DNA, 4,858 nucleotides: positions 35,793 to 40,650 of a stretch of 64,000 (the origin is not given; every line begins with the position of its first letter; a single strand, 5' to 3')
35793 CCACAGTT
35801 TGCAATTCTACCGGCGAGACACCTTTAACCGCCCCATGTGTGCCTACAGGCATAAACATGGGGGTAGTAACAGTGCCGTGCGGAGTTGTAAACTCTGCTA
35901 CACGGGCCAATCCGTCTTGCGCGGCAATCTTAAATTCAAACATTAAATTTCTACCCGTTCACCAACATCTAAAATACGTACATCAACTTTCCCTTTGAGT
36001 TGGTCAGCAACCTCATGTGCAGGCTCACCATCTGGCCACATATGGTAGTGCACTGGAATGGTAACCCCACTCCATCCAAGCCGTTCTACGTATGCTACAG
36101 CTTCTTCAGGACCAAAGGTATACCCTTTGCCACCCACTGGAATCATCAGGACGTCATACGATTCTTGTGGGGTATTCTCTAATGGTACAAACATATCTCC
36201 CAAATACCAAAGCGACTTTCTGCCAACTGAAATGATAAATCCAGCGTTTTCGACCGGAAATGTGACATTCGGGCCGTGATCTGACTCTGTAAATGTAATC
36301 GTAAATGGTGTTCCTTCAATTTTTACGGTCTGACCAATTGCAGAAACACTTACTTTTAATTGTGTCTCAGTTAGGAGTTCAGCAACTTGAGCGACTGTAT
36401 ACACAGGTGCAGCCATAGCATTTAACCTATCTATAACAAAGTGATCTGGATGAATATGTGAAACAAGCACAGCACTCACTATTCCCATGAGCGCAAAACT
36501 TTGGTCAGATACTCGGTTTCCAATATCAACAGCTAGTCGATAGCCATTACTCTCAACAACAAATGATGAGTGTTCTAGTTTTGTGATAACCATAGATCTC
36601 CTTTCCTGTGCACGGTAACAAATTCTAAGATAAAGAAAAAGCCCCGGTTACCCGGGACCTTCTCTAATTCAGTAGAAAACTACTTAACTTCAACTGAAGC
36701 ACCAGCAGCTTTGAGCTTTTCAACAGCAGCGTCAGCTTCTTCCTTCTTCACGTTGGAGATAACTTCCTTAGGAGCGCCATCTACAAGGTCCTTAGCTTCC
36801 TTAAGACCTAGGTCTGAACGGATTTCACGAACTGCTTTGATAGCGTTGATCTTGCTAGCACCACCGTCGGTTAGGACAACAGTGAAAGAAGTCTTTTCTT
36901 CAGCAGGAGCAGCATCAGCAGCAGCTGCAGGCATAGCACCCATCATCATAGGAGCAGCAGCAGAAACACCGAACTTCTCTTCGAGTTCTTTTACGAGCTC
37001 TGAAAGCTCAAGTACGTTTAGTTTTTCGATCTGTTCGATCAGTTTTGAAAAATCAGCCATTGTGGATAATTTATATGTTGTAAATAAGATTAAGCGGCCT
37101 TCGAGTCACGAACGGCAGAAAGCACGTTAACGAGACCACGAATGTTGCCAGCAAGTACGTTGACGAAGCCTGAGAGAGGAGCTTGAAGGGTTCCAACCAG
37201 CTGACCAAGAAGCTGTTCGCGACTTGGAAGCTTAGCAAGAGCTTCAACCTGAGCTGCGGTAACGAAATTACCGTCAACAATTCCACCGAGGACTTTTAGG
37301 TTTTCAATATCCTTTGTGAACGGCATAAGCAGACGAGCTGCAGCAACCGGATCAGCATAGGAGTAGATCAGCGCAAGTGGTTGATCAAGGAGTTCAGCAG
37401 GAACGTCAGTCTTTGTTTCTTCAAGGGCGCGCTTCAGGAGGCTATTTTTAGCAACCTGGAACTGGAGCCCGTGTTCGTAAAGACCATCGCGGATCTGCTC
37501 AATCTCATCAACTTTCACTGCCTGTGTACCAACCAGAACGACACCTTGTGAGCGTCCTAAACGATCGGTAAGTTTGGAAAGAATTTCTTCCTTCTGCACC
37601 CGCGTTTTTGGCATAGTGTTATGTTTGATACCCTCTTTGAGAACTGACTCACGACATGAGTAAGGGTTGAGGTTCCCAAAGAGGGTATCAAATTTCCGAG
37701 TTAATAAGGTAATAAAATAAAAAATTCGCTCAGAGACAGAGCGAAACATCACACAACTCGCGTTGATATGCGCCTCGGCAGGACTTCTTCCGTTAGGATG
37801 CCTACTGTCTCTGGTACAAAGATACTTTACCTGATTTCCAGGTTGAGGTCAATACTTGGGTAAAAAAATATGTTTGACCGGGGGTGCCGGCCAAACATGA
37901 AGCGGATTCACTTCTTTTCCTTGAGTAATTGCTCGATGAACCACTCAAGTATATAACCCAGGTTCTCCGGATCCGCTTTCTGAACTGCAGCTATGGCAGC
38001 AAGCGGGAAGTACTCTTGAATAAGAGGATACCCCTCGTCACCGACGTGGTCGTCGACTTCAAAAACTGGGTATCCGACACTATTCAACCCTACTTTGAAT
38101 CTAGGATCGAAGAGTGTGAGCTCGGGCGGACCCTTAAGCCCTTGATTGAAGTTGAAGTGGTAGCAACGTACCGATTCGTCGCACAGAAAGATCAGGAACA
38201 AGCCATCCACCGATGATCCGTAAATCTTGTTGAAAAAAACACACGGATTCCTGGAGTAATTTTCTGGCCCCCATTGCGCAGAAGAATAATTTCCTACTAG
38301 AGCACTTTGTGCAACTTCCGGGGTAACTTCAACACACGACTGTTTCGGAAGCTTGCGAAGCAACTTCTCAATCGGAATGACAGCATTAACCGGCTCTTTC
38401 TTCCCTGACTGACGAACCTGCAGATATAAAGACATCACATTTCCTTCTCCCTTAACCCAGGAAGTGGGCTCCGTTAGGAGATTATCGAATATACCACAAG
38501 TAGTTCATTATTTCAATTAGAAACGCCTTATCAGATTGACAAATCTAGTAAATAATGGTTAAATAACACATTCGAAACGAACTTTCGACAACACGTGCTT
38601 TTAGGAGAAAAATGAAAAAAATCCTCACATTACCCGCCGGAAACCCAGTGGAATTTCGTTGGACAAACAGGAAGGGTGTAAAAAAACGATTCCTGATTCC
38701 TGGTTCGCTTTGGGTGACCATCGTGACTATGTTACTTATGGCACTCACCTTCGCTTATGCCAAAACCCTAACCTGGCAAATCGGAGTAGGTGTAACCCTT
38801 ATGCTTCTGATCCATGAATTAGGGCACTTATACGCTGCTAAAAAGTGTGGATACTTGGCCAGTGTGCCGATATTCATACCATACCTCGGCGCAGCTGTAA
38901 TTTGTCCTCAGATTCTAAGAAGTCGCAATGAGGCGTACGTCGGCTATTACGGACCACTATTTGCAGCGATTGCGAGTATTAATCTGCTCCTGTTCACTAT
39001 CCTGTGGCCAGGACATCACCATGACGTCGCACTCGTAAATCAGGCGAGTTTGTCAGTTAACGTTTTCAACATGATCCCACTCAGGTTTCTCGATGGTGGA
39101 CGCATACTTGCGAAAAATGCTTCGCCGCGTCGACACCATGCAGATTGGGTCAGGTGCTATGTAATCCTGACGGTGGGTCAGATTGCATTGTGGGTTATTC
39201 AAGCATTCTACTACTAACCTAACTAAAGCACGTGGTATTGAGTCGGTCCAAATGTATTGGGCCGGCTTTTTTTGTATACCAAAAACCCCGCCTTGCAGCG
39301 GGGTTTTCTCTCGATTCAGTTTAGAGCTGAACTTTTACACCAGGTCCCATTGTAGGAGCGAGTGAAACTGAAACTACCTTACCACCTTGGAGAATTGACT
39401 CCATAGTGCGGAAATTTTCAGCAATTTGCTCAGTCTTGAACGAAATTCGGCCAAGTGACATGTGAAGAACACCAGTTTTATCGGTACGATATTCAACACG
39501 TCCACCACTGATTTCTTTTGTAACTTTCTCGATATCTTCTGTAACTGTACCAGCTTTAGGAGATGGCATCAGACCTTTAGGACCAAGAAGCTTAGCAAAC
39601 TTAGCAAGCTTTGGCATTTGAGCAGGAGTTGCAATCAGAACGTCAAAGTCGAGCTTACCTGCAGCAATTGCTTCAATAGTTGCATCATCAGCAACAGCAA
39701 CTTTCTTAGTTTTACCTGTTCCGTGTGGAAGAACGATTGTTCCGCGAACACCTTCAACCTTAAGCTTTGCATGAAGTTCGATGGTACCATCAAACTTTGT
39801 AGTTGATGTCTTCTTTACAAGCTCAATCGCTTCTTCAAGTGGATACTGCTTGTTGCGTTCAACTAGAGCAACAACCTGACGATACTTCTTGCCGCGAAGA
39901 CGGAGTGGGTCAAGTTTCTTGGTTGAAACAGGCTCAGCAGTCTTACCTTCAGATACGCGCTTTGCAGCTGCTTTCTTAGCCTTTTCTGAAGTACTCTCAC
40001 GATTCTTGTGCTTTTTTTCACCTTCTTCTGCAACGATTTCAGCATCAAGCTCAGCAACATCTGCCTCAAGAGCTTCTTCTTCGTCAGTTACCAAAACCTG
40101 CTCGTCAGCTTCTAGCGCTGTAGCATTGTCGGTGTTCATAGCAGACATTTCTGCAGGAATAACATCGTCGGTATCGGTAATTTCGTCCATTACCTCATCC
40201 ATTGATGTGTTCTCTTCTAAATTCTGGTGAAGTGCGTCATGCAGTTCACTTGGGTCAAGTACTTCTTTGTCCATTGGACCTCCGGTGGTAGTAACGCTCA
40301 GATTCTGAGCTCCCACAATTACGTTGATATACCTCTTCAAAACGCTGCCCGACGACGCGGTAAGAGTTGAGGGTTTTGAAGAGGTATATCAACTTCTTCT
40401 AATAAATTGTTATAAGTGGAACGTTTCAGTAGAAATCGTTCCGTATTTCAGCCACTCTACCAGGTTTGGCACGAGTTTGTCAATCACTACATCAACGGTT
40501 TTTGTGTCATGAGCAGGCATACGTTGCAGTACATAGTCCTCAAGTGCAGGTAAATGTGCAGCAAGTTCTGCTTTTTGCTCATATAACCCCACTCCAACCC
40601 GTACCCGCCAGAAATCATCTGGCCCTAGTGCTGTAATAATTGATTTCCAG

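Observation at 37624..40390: Paralogous ~65-nt hairpin elements in the 5' leaders of both rplA and rplJ (perfect 16/18-bp inverted repeats plus shared loop motif)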

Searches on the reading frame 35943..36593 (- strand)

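Call 39: search_protein_families(library=pfam, proteins=[window:35943-36593:-])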
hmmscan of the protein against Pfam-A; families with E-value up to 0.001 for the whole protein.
window:35943-36593:- (216 aa): 2 families
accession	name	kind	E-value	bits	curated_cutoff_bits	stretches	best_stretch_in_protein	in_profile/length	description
PF13483.12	Lactamase_B_3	-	6.5e-23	81.9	24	1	3-182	2-160/160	Beta-lactamase superfamily domain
PF12706.13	Lactamase_B_2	-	8.7e-15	55.3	27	1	39-183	31-200/200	Beta-lactamase superfamily domain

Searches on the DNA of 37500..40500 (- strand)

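Call 7: search_rna_families(source=window, start=37500, end=40500, threshold=evalue, max_evalue=10, show_alignments=4)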
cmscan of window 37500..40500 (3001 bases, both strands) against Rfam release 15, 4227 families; matches with E-value up to 10: 14.
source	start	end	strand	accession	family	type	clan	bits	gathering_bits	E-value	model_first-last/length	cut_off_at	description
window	37709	37832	-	RF00557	L10_leader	Cis-reg; leader;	-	46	44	1.6e-05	1-138/138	no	Ribosomal protein L10 leader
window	39241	39314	+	RF02064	STnc370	Gene; sRNA;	-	26.4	54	1.5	1-71/71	no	Enterobacterial sRNA STnc370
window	39240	39309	+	RF02450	ncr1175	Gene; sRNA;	-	25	60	0.15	1-110/110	no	Bacillus sRNA ncr1175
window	39237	39311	+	RF00512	Leu_leader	Cis-reg; leader;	-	23.1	50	0.1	1-148/148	no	Leucine operon leader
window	39234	39307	+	RF00624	P9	Gene;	-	22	43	0.12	1-74/74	no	Pseudomonas sRNA P9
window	39279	39381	-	RF02891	AgrB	Gene; antisense;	-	21.4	40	1.9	1-84/84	no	ArsR-gov region gene B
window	39274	39373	-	RF02059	STnc50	Gene; sRNA;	-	19.9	55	5.2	1-84/84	no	Salmonella enterica sRNA STnc40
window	37690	37782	-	RF02411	snoR138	Gene; snRNA; snoRNA; HACA-box;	-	19.7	44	1.1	1-154/154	no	Small nucleolar RNA snoR138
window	39278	39376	-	RF00513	Trp_leader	Cis-reg; leader;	-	18.2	41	2.7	1-100/100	no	Tryptophan operon leader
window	39282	39307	+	RF01772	rnk_pseudo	Cis-reg; leader;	-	18.1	55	8.8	74-99/108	no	Pseudomonas rnk leader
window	37624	37692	-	RF04120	MIR5998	Gene; miRNA;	-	18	180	1.2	1-173/173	no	MIR5998 microRNA precursor family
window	39304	39401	+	RF01506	Afu_294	Gene; snRNA; snoRNA; CD-box;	-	17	43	4.4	1-83/83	no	A. fumigatus snoRNA Afu_294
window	40301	40414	+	RF00885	MIR821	Gene; miRNA;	-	17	249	4.8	1-275/275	no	MIR821 microRNA precursor family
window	37685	37756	-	RF01506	Afu_294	Gene; snRNA; snoRNA; CD-box;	-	16.7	43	5.1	1-83/83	no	A. fumigatus snoRNA Afu_294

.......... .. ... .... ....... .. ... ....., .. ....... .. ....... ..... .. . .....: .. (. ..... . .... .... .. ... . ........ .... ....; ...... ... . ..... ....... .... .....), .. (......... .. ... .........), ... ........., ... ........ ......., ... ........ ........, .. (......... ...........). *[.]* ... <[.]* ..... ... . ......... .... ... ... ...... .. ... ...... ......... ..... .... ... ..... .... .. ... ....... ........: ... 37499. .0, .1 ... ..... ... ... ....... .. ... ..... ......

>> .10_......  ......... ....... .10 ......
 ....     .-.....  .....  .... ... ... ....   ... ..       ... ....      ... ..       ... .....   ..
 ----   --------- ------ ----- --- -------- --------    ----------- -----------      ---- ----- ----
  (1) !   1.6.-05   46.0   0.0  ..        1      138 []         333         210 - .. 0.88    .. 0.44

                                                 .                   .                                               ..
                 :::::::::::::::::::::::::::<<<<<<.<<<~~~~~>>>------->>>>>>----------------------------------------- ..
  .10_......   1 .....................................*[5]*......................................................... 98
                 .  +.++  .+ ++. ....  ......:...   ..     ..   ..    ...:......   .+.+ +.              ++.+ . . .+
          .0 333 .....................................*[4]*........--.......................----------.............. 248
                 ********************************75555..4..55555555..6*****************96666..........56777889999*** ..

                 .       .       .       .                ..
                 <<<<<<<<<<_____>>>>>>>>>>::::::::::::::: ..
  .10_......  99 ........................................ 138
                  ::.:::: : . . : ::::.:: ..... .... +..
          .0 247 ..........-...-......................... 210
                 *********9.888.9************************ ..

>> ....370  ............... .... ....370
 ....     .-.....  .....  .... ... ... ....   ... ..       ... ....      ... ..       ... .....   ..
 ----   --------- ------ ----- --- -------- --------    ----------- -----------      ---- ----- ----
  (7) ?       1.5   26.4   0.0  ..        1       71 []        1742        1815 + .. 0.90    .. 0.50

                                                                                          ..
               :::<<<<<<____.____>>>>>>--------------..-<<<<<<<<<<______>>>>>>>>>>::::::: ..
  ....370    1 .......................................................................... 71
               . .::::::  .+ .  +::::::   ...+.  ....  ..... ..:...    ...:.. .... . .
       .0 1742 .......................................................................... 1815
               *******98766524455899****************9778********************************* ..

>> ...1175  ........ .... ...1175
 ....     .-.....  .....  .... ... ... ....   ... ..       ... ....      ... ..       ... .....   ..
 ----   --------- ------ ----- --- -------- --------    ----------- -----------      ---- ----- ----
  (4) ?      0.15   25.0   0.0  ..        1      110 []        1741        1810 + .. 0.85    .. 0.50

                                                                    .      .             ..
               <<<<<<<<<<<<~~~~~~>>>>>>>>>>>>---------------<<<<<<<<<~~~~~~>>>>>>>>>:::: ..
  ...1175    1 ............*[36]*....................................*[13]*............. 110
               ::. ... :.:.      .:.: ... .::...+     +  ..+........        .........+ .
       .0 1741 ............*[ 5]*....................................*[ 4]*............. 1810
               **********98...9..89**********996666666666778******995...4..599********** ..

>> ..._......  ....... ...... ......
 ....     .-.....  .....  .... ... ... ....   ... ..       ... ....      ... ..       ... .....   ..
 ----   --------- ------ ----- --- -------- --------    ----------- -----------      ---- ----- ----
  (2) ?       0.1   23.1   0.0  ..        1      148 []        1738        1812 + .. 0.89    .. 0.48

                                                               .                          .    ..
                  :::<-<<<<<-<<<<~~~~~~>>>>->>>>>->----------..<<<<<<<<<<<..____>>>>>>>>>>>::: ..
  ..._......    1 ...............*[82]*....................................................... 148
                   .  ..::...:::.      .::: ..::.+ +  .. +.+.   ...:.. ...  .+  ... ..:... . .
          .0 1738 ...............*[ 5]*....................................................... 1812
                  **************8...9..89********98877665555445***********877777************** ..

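Call 75: search_dna_similar(query=window:37618-37698:-, collection=plasmids, mode=distant, max_evalue=1, max_rows=10)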
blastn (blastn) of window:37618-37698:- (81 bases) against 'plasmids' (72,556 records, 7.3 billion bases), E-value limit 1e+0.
No match.

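Call 76: search_dna_similar(query=window:37618-37698:-, collection=phages, mode=distant, max_evalue=1, max_rows=10)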
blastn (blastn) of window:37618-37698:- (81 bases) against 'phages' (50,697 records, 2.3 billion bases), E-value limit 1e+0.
No match.

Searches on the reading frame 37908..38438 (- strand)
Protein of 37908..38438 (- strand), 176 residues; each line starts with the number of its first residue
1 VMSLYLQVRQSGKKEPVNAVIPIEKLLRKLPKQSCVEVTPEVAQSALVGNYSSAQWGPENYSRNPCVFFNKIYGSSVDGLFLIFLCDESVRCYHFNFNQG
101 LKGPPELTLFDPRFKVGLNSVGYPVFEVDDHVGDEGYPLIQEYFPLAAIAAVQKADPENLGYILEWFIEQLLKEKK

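Call 39: search_protein_families(library=pfam, proteins=[window:37908-38438:-])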
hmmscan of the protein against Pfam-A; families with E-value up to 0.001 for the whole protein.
window:37908-38438:- (176 aa): 0 families

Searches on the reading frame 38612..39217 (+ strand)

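Call 39: search_protein_families(library=pfam, proteins=[window:38612-39217:+])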
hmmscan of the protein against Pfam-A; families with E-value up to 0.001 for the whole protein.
window:38612-39217:+ (201 aa): 1 family
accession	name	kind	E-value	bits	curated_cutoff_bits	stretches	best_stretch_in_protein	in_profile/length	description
PF02163.28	Peptidase_M50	-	7.7e-12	45.5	27.2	2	140-177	164-201/221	Peptidase family M50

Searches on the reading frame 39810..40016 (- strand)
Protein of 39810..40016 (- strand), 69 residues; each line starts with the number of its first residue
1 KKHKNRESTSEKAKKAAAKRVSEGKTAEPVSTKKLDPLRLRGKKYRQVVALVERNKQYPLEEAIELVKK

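Call 36: find_related_loci(query=A3, collection=metagenome_contigs, flank=6000)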
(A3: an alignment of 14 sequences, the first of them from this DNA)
Query A3 (69 aa) in metagenome_contigs; peptide patterns used: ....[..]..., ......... (x = any residue, [..] = any of these).
358 stretches matched a pattern; 8 encode a relative of the query (tblastn E <= 1e-3); 8 distinct loci.
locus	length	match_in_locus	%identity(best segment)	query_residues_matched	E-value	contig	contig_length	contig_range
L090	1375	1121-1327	77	1-69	1e-30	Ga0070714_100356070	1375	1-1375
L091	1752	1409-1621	73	1-69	2e-29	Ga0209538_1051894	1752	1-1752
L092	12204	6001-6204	64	1-69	7e-21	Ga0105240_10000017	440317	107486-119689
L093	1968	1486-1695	57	1-69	1e-19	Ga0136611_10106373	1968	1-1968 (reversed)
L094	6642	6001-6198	67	4-69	6e-18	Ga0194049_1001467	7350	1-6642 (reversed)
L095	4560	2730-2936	61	2-69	1e-17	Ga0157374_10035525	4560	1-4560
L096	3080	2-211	50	6-69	5e-14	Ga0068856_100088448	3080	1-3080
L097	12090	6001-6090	43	40-69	3e-6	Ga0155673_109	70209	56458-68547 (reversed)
